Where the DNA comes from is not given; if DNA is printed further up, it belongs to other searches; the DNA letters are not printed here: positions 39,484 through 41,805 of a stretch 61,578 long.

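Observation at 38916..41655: Glycyl radical enzyme and its activase embedded in a cell-wall glycan biosynthesis locus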

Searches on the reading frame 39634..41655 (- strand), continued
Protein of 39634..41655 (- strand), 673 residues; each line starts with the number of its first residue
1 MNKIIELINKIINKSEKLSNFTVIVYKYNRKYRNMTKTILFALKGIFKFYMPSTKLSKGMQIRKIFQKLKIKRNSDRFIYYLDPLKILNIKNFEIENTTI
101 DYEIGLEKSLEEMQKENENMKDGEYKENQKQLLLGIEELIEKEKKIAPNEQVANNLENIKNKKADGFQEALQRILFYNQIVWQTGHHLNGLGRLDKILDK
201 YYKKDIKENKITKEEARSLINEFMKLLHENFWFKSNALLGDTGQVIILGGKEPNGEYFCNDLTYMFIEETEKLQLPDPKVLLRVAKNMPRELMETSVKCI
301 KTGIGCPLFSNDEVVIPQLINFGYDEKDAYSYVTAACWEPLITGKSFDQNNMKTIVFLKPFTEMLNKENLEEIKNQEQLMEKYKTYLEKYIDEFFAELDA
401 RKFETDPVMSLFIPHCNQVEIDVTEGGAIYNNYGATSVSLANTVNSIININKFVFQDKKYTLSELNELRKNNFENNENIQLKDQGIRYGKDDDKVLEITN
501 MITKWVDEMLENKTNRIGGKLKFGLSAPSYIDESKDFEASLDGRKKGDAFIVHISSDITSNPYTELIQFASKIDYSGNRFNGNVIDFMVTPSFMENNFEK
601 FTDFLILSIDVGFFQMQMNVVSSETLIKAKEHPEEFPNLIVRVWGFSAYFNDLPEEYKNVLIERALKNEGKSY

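Call 79: search_protein_families(library=ncbifam, proteins=[L081:8554-10017:+, L081:13857-16493:+, L043:11891-13306:+], max_evalue=0.001)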
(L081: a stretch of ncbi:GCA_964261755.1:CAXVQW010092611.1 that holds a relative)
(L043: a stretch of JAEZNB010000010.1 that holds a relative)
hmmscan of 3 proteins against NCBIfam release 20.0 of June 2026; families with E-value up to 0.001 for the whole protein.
L081:8554-10017:+ (487 aa): 0 families

L081:13857-16493:+ (878 aa): 44 families (the best 25 are shown)
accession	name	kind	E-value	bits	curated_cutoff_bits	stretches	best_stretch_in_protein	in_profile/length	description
NF040616.1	F420_dehyd_FpoF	exception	5e-14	52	475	1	8-310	11-295/337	F420H2 dehydrogenase subunit FpoF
NF006808.0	PRK09326.1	equivalog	1.4e-13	50.5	444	1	8-210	12-222/341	F420H2 dehydrogenase subunit F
NF009053.0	PRK12387.1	subfamily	6.8e-09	35.7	204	1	8-77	38-105/180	formate hydrogenlyase complex iron-sulfur subunit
NF004541.0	PRK05888.2-2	equivalog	1.5e-08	34.6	217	1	3-58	56-110/168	NADH-quinone oxidoreductase subunit NuoI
NF058577.1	FdxA_fam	equivalog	1.7e-08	34.5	65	1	9-56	8-50/52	4Fe-4S ferredoxin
TIGR01971.1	NuoI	subfamily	3.3e-07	29.9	113.05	1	7-64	41-103/121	NADH-quinone oxidoreductase, chain I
NF042909.1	FMH_DH_FwdF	exception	4.2e-07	29.4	375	1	5-59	254-311/336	tungsten-dependent formylmethanofuran dehydrogenase subunit FwdF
NF010369.0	PRK13795.1-4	equivalog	6.9e-07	27.8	1086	1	10-64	578-629/633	hypothetical protein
NF006221.0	PRK08348.1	subfamily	2.1e-06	27.5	124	1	7-63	43-96/136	NADH-plastoquinone oxidoreductase subunit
NF040864.1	HgcB_ferredoxin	equivalog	2.7e-06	27.1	99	1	5-59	11-61/93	mercury methylation ferredoxin HgcB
NF043069.1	T4HPD_activ_SAM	equivalog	5.5e-06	25.9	425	1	3-88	46-128/299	trans-4-hydroxy-L-proline dehydratase activase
TIGR04105.1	FeFe_hydrog_B1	subfamily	1.6e-05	23.8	450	1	8-60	111-160/462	monomeric [FeFe] hydrogenase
NF040770.1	hetero_SS_HdrA2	exception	1.7e-05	23.2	1100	1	7-71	576-635/777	CoB-CoM heterodisulfide reductase HdrA2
NF005503.0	PRK07118.1-2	equivalog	2.1e-05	23.9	252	1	9-63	139-188/292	RnfABCDGE type electron transport complex subunit B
TIGR02700.1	flavo_MJ0208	hypoth_equivalog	2.1e-05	23.9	251.35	1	9-62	149-197/234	dihydromethanopterin reductase (acceptor)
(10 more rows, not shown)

L043:11891-13306:+ (471 aa): 15 families
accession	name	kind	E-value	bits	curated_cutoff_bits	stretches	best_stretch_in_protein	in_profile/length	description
TIGR01556.1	rhamnosyltran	subfamily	4e-15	55.8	200.55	1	30-219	20-201/281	rhamnosyltransferase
TIGR03937.1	PgaC_IcaA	equivalog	2.4e-13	49.8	422.3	1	2-116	45-158/407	poly-beta-1,6-N-acetyl-D-glucosamine synthase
NF050113.1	gal_furan_GlfT1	equivalog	1.7e-12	47.3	330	1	8-220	5-208/290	galactofuranosyltransferase GlfT1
NF047683.1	TeichurnBiosyTuaG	equivalog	2.3e-10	40.5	400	1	4-111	8-114/252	teichuronic acid biosynthesis protein TuaG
NF050050.1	ProtGlycPglI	equivalog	5.9e-10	39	500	1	3-109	3-109/306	GalNAc(5)-diNAcBac-PP-undecaprenol beta-1,3-glucosyltransferase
NF053739.1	GlytfEpsEBac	equivalog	3.2e-09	36.2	450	1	4-125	3-124/265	glycosyltransferase EpsE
NF041875.1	EPS_EpsD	equivalog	6.3e-09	35.7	370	1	6-220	3-208/325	exopolysaccharide biosynthesis glycosyltransferase EpsD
NF007482.0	PRK10073.1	equivalog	2.2e-08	33.5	423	1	3-107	7-109/334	glycosyltransferase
NF041394.1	GtaseAglG_Halo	equivalog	5.8e-08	32.3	440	1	4-119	3-118/304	glucosyl-dolichyl phosphate glucuronosyltransferase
TIGR03111.1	glyc2_xrt_Gpos1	hypoth_equivalog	7.7e-08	31.5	363.95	1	3-115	50-163/439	TIGR03111 family XrtG-associated glycosyltransferase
NF038302.1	EPS_HpsE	equivalog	2.4e-07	30.1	300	1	5-122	4-125/307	hormogonium polysaccharide biosynthesis glycosyltransferase HpsE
TIGR03965.1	mycofact_glyco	equivalog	2.1e-06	26.9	280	1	2-221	74-283/467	mycofactocin biosynthesis glycosyltransferase MftF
NF038299.1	EPS_HpsN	equivalog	2e-05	23.7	425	1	3-129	2-128/317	hormogonium polysaccharide biosynthesis glycosyltransferase HpsN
TIGR03469.1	HpnB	hypoth_equivalog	0.00014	21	379.25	1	4-107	46-159/386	hopene-associated glycosyltransferase HpnB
TIGR04242.1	nodulat_NodC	equivalog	0.00024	20.2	550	1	3-116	49-163/395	chitooligosaccharide synthase NodC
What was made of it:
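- The fused GT2 is most similar to GlfT1 (call 79).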

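Call 81: search_protein_families(library=ncbifam, proteins=[L035:657-2441:+, L035:14222-14758:+, L035:14953-16953:+, L035:17044-17388:+, L035:17598-19418:+, L035:19523-20500:-, L035:20767-21618:-, L035:12984-14225:+, L052:8662-9669:-, L052:6689-7594:-], max_evalue=0.00001)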
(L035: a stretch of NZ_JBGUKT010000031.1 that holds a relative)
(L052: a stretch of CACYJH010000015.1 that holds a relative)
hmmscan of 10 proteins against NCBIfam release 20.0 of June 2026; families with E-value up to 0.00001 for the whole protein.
L035:657-2441:+ (594 aa): 13 families
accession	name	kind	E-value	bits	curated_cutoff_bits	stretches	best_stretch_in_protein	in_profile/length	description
NF001484.0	PRK00331.1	subfamily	7.5e-235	780.9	381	1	1-594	1-601/601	isomerizing glutamine--fructose-6-phosphate transaminase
TIGR01135.1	glmS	equivalog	3.3e-231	769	418.05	1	2-594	1-607/607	glutamine--fructose-6-phosphate transaminase (isomerizing)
NF046059.1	NagB_SO3506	equivalog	4.3e-48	164.3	430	1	254-591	3-327/330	glucosamine-6-phosphate deaminase NagB-II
NF041128.1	glucosaP_deam_GlmD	equivalog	2.8e-39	135.2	580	1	273-591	18-321/323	glucosamine-6-phosphate deaminase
TIGR01134.1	purF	equivalog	1e-31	110.8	350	1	2-223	1-223/432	amidophosphoribosyltransferase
NF008481.0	PRK11382.1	equivalog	1.9e-18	66.7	430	1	272-585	28-332/340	fructoselysine 6-phosphate deglycase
TIGR01536.1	asn_synth_AEB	equivalog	4.5e-14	52.3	267.1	1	2-284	1-238/517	asparagine synthase (glutamine-hydrolyzing)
TIGR03104.1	trio_amidotrans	equivalog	2e-09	36.3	570.1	1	80-202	54-168/589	N-acetylglutaminylglutamine amidotransferase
NF006949.0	PRK09431.1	equivalog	4.8e-09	35.3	499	1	83-216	57-182/554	asparagine synthase B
NF040776.2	AlsR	equivalog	2e-08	33.5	400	1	328-424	170-270/279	transcriptional repressor AlsR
TIGR02815.1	agaS_fam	subfamily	4.1e-08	32.6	529.2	1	311-585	71-355/372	putative sugar isomerase, AgaS family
NF008458.0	PRK11337.1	equivalog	1.4e-06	27.5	378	0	328-386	182-241/293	MurR/RpiR family transcriptional regulator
TIGR03108.1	eps_aminotran_1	hypoth_equivalog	8.6e-06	24.7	816.9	0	86-137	60-111/628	XrtA/PEP-CTERM system amidotransferase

L035:14222-14758:+ (178 aa): 0 families

L035:14953-16953:+ (666 aa): 15 families
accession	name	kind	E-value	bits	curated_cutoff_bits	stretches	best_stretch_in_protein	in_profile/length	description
TIGR00432.2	arcsn_tRNA_tgt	equivalog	4.4e-193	641.7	350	1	2-462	1-440/441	tRNA guanosine(15) transglycosylase TgtA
TIGR00449.1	tgt_general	superfamily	1.1e-101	340.4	47.6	1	2-335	1-364/367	tRNA-guanine transglycosylase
NF040592.1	tRNA_mod_ArcS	equivalog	6e-64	216.6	440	2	152-478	66-374/575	archaeosine synthase subunit alpha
TIGR00430.1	Q_tRNA_tgt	equivalog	3e-46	158.1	306.75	1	2-329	1-359/368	tRNA guanosine(34) transglycosylase Tgt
NF053620.1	ArchsnAlpArcSThp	equivalog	3.1e-18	65.5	600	2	481-661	346-515/515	archaeosine synthase subunit alpha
NF010368.0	PRK13795.1-3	equivalog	8.8e-14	50.7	588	1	571-661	107-200/635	hypothetical protein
NF011153.0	PRK14560.1-4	equivalog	5.4e-10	39.5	169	1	581-660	69-149/162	putative RNA-binding protein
TIGR00451.1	unchar_dom_2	domain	9.2e-10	38.7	27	1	583-661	23-102/107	uncharacterized domain 2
TIGR03684.1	arCOG00985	hypoth_equivalog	2.5e-09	37.2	120.6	1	514-660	5-143/154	arCOG04150 universal archaeal PUA-domain protein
NF010367.0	PRK13795.1-2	equivalog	4.3e-09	35.4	456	1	574-663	112-199/584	hypothetical protein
NF011151.0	PRK14560.1-2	equivalog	5e-09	36.2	291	1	515-660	11-158/172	putative RNA-binding protein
NF041059.1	DpdA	equivalog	1.1e-06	27.8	200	1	67-250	74-262/406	tRNA-guanine transglycosylase DpdA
NF010369.0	PRK13795.1-4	equivalog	1.5e-06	26.7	1086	1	588-662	132-207/633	hypothetical protein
NF011154.0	PRK14560.1-6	equivalog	1.8e-06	28.2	224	0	584-651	70-138/159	putative RNA-binding protein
NF003280.0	PRK04270.1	equivalog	1.9e-06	26.9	242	1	591-662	235-306/323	RNA-guided pseudouridylation complex pseudouridine synthase subunit Cbf5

L035:17044-17388:+ (114 aa): 1 family
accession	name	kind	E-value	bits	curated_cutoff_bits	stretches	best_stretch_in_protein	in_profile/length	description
TIGR00264.2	TIGR00264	equivalog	3.3e-35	120.9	80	1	7-113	2-112/112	nascent polypeptide-associated complex protein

L035:17598-19418:+ (606 aa): 4 families
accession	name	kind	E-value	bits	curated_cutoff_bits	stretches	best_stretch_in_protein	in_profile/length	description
TIGR03061.1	pip_yhgE_Nterm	subfamily_domain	2e-46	157.6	96.15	1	29-180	6-157/164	YhgE/Pip family protein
TIGR03062.1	pip_yhgE_Cterm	subfamily_domain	3.4e-42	144.4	102.2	1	390-588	4-205/208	YhgE/Pip family protein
TIGR03929.1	T7_esaA_Nterm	equivalog_domain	1.7e-21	76.6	122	1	39-195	5-162/193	type VII secretion protein EsaA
TIGR03057.1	xxxLxxG_by_4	repeat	8.7e-12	44.7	18.6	0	195-221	2-28/28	X-X-X-Leu-X-X-Gly heptad repeat protein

L035:19523-20500:- (325 aa): 6 families
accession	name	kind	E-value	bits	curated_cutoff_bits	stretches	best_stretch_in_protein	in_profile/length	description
NF005384.0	PRK06928.1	exception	1.4e-45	156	301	1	24-320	3-272/277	pyrroline-5-carboxylate reductase ProG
NF005814.0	PRK07680.1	equivalog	5.5e-39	134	278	1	23-322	1-271/275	late competence protein ComER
TIGR00112.1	proC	equivalog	3.5e-26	92.4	196.75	1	25-295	1-243/263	pyrroline-5-carboxylate reductase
NF005813.0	PRK07679.1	exception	6.7e-14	52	404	1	22-318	3-272/279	pyrroline-5-carboxylate reductase ProI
NF008839.0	PRK11880.2-4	equivalog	1.3e-09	37.8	288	0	210-295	150-232/252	pyrroline-5-carboxylate reductase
NF005063.0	PRK06476.1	equivalog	2.1e-07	30.8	254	1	23-135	1-107/258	pyrroline-5-carboxylate reductase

L035:20767-21618:- (283 aa): 10 families
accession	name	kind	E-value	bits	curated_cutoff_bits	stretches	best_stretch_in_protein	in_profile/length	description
NF011457.0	PRK14875.1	equivalog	8.2e-11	41.5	307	1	8-121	121-228/372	acetoin dehydrogenase dihydrolipoyllysine-residue acetyltransferase subunit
NF058580.1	lipase_V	equivalog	6.2e-10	39.1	300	1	8-109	14-108/230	EstV family lipase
TIGR03695.1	menH_SHCHC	equivalog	1.2e-09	37.9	208.55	1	19-123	2-103/252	2-succinyl-6-hydroxy-2,4-cyclohexadiene-1-carboxylate synthase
TIGR02427.1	protocat_pcaD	equivalog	4.1e-09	36.2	255.85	1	9-268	2-250/251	3-oxoadipate enol-lactonase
NF051488.1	bifunc_PcaDC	exception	7e-08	32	390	1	18-269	11-251/375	bifunctional 3-oxoadipate enol-lactonase/4-carboxymuconolactone decarboxylase PcaDC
NF045632.1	hydroxlase_HsaD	equivalog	7.4e-08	31.7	400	1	8-123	23-136/290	4,5:9,10-diseco-3-hydroxy-5,9,17-trioxoandrosta-1(10),2-diene-4-oate hydrolase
NF008340.0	PRK11126.1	equivalog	1.2e-07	31.3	261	1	15-125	10-113/255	2-succinyl-6-hydroxy-2,4-cyclohexadiene-1-carboxylate synthase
TIGR03611.1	RutD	equivalog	2.3e-07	30.4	238.5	0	48-121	39-110/258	pyrimidine utilization protein D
NF050089.1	i_nPHAscl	equivalog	4.3e-07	29.3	300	1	6-130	6-124/288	intracellular short-chain-length polyhydroxyalkanoate depolymerase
NF051487.1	bifunc_PcaCD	exception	2.1e-06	27.1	430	1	14-269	167-412/413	bifunctional 4-carboxymuconolactone decarboxylase/3-oxoadipate enol-lactonase PcaCD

L035:12984-14225:+ (413 aa): 3 families
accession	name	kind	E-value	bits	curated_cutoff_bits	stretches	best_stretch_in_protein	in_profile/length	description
NF033855.1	tRNA_MNMC2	equivalog_domain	4.2e-18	66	136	1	65-255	8-192/209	tRNA (5-methylaminomethyl-2-thiouridine)(34)-methyltransferase MnmC2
NF002481.1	PRK01747.1-2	equivalog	9.2e-12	44.5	600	1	73-256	23-201/611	bifunctional tRNA (5-methylaminomethyl-2-thiouridine)(34)-methyltransferase MnmC2/FAD-dependent 5-carboxymethylaminomethyl-2-thiouridine(34)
NF002480.1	PRK01747.1-1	equivalog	2.5e-11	42.7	540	1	176-258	133-214/645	bifunctional tRNA (5-methylaminomethyl-2-thiouridine)(34)-methyltransferase MnmC2/FAD-dependent 5-carboxymethylaminomethyl-2-thiouridine(34)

L052:8662-9669:- (335 aa): 0 families

L052:6689-7594:- (301 aa): 1 family
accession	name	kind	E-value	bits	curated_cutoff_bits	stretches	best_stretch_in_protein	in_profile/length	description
TIGR01444.1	fkbM_fam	subfamily_domain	2.5e-32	112.3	37.7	1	128-261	2-143/143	FkbM family methyltransferase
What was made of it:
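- Tried and rejected: Genes downstream of the activase in Methanobrevibacter (c20, c39, c31, c40) turned out to be housekeeping genes (tRNA modification, NAC) and not part of the module (call 81).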
